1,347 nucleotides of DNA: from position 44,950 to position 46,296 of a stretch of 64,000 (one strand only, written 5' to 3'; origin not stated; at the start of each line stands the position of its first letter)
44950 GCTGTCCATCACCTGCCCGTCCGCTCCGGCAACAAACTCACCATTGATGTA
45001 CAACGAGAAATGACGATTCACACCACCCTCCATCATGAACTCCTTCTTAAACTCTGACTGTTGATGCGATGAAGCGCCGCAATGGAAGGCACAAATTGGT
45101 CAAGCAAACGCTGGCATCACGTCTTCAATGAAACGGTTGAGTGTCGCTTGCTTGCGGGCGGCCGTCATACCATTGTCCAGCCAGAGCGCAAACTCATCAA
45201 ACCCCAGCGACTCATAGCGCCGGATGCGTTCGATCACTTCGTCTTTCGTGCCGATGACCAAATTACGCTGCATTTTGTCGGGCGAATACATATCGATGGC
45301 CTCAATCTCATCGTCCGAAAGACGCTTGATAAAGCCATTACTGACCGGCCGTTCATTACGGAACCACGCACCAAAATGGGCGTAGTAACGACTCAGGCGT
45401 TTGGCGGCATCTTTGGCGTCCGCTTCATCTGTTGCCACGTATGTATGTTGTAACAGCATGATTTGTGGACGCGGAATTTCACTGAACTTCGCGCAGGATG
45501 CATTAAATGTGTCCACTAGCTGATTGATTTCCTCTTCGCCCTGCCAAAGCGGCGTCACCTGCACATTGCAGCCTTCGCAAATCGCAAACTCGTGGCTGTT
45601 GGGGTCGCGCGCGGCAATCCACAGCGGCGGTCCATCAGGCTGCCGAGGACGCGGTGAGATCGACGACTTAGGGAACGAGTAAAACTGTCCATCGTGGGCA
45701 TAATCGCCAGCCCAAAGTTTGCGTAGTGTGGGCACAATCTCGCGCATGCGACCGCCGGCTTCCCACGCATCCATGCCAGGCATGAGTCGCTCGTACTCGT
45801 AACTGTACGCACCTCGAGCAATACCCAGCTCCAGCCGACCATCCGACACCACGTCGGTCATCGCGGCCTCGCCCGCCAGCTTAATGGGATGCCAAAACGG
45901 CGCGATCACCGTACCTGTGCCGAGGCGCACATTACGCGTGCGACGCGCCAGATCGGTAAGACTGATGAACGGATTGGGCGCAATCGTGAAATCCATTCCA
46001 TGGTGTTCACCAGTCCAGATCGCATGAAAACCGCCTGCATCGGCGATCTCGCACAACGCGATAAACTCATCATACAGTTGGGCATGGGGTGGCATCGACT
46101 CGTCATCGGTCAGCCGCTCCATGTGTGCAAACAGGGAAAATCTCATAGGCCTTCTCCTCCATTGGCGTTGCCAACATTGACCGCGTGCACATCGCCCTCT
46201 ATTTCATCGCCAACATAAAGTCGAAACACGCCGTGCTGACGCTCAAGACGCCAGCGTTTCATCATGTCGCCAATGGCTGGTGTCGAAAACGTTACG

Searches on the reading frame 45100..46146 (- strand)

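Call 39: search_protein_families(library=pfam, proteins=[window:45100-46146:-], max_evalue=0.00001)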
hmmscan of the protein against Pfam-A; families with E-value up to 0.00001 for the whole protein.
window:45100-46146:- (348 aa): 1 family
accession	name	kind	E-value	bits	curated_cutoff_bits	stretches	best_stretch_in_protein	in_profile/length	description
PF00296.26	Bac_luciferase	-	7.4e-56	190.2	27.9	1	1-318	1-314/314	Luciferase-like monooxygenase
